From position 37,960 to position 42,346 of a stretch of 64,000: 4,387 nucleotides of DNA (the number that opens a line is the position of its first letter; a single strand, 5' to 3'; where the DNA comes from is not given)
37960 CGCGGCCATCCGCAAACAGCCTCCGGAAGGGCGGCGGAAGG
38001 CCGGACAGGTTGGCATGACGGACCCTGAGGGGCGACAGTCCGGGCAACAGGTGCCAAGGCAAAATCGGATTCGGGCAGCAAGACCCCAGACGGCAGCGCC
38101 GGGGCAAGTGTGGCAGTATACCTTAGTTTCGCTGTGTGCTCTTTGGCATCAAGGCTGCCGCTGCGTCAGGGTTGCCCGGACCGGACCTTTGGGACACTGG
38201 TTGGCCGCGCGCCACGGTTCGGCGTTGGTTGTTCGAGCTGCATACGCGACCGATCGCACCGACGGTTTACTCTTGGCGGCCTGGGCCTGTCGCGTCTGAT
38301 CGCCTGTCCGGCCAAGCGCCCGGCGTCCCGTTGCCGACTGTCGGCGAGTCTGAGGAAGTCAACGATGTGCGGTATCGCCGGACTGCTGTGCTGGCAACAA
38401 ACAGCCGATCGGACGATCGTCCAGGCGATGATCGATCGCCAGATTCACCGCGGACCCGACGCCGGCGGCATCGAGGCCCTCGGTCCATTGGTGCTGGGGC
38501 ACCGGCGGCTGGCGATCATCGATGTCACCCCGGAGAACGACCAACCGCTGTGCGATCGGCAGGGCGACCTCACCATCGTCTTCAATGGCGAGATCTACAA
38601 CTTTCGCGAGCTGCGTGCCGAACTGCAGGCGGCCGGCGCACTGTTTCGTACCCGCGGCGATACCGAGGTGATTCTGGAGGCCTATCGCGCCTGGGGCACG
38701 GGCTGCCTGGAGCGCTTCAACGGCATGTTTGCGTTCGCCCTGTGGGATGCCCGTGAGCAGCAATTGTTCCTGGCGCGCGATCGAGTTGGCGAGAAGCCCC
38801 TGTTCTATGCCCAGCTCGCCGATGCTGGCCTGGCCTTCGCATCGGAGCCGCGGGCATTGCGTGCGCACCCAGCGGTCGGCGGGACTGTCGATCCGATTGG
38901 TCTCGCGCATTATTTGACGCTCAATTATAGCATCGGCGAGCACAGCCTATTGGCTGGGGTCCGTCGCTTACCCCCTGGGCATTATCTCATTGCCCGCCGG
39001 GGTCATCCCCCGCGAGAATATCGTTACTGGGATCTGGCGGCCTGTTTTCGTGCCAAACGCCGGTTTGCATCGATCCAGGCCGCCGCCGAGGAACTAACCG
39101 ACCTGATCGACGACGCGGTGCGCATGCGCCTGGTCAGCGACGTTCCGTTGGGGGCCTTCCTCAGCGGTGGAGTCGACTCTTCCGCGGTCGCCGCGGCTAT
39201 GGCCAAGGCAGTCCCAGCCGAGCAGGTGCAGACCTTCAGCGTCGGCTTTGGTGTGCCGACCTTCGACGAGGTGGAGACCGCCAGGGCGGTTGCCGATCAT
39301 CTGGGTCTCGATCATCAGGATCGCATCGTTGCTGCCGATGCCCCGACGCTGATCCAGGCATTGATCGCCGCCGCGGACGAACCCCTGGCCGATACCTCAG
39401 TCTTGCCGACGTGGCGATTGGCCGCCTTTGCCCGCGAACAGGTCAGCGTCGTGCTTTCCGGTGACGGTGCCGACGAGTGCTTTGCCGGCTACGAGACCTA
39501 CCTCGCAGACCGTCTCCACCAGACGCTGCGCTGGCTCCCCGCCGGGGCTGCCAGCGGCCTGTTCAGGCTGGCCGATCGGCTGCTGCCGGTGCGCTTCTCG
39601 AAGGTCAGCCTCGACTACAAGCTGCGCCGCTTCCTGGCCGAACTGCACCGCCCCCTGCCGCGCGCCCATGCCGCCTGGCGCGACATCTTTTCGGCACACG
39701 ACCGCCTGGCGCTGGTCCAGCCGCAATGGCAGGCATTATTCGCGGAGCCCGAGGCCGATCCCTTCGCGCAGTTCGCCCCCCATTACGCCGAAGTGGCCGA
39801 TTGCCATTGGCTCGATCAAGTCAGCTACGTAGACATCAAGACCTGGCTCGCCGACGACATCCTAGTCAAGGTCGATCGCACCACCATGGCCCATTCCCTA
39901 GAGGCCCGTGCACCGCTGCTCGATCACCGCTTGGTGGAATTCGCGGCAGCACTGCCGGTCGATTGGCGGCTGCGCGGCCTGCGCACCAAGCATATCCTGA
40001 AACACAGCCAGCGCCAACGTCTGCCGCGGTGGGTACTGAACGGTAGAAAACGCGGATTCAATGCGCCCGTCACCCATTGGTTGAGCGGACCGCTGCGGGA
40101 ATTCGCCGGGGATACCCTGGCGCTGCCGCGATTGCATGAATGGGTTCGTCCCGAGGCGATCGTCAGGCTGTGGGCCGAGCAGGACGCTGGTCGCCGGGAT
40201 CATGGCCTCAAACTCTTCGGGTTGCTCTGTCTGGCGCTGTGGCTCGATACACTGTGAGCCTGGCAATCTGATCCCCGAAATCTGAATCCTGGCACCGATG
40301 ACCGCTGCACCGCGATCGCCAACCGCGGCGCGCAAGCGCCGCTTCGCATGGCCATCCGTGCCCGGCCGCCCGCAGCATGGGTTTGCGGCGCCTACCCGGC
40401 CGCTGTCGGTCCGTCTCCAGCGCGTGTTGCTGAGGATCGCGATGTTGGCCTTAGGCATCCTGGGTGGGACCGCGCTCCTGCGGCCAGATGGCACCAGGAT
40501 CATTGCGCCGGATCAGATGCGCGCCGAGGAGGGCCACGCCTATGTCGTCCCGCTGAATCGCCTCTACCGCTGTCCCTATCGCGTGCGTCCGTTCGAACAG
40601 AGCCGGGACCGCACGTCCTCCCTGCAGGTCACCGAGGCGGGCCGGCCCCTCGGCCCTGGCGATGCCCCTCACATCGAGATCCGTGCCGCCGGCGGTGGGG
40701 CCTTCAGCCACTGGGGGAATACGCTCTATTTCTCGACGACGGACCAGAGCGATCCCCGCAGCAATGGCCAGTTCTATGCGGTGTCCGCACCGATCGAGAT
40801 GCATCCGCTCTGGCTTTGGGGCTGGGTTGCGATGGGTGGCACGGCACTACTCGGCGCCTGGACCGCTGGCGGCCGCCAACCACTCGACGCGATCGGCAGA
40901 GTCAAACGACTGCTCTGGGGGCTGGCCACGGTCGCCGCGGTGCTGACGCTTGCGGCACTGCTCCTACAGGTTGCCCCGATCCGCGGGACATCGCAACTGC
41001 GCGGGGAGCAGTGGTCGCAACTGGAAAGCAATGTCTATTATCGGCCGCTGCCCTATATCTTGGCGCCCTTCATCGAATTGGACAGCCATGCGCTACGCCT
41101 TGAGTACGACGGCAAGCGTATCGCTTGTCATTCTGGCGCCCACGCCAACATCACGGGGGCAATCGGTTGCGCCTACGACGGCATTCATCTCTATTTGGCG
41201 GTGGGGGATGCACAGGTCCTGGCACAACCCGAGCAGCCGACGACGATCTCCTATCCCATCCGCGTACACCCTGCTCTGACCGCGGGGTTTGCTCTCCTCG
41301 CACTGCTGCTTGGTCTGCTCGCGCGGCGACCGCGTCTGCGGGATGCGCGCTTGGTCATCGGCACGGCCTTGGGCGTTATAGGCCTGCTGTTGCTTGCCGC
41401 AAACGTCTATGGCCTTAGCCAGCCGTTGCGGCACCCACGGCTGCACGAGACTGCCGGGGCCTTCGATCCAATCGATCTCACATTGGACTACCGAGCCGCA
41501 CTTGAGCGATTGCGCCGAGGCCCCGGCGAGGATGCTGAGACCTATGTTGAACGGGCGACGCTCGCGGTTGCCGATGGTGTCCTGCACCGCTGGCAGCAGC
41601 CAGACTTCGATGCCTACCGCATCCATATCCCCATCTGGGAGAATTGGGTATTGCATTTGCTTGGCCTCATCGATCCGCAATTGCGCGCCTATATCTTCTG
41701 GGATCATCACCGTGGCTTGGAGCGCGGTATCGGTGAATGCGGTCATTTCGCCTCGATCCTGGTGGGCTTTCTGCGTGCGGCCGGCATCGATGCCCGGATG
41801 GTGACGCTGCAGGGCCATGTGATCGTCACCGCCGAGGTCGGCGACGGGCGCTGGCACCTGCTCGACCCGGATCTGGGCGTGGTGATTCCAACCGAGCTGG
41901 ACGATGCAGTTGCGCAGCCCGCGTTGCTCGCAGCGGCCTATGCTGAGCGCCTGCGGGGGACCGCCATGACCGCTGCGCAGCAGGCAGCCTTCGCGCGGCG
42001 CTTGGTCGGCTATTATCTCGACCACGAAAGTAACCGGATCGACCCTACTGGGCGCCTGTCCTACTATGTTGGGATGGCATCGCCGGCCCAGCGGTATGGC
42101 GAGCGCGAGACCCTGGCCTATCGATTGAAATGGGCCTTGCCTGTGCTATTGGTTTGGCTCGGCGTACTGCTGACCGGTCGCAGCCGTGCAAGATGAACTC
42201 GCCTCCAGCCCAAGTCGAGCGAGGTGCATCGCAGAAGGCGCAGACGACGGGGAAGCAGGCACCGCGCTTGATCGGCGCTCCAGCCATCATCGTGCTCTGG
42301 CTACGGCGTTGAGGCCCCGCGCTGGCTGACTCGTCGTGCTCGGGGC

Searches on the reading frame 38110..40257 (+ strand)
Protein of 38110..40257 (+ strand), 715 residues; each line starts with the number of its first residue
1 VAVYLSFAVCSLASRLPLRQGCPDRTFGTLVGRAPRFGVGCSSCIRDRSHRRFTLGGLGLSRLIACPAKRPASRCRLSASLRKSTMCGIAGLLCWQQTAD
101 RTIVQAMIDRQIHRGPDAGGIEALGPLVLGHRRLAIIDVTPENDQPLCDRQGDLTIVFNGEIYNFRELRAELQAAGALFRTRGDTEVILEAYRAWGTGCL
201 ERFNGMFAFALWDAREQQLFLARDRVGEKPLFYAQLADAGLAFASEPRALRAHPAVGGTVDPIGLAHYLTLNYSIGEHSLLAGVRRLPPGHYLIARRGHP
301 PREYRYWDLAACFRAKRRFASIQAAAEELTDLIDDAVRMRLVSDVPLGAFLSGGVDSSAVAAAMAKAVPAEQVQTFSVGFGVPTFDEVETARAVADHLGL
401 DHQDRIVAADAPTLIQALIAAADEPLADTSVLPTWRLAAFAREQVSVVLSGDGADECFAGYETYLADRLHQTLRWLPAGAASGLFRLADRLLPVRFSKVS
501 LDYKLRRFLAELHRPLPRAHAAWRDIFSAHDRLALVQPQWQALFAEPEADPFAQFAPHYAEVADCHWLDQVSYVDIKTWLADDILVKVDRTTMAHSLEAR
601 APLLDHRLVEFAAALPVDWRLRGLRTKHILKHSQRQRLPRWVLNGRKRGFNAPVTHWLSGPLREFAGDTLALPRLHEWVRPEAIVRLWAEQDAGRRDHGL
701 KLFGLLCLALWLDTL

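Call 4: search_protein_families(library=pfam, proteins=[window:38110-40257:+], max_evalue=0.01)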
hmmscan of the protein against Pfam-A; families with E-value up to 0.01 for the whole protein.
window:38110-40257:+ (715 aa): 6 families
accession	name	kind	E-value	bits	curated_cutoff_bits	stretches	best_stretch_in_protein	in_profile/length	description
PF00733.27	Asn_synthase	-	1e-93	315.3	21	1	328-712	1-353/354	Asparagine synthase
PF13537.11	GATase_7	-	4.5e-46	156.3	25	1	131-251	1-122/123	Glutamine amidotransferase domain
PF13522.11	GATase_6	-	5.4e-44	149.8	27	1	125-246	10-130/130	Glutamine amidotransferase domain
PF02540.23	NAD_synthase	-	3.4e-08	33.4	21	1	327-467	3-143/242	NAD synthase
PF12481.13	DUF3700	-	6.2e-07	29.6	27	1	152-251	75-177/228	Aluminium induced protein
PF06508.19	QueC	-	0.0026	17.7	22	1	350-403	5-56/210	Queuosine biosynthesis protein QueC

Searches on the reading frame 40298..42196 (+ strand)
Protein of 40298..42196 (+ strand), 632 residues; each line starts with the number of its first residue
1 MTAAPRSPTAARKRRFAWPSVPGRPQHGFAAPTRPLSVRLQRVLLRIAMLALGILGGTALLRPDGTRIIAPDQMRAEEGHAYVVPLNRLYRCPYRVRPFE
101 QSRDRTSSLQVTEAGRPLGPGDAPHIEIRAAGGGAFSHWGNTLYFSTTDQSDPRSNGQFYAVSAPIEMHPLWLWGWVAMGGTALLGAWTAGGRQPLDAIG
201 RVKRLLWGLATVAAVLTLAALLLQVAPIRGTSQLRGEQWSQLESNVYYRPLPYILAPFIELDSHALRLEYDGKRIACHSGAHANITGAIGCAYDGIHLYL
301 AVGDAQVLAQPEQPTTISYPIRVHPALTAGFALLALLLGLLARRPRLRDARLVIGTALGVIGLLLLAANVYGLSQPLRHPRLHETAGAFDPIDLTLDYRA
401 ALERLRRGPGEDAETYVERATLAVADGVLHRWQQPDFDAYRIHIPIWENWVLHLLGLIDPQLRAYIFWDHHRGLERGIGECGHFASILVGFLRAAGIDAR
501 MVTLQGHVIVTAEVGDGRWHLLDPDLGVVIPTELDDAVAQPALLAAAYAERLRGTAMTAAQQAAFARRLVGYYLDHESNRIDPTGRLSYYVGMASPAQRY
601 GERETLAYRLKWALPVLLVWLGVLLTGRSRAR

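Call 4: search_protein_families(library=pfam, proteins=[window:40298-42196:+], max_evalue=0.01)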
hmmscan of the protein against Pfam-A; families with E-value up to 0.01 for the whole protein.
window:40298-42196:+ (632 aa): 1 family
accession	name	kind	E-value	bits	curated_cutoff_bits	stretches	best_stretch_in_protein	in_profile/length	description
PF01841.26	Transglut_core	-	7.6e-06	26.6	23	1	474-521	47-105/108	Transglutaminase-like superfamily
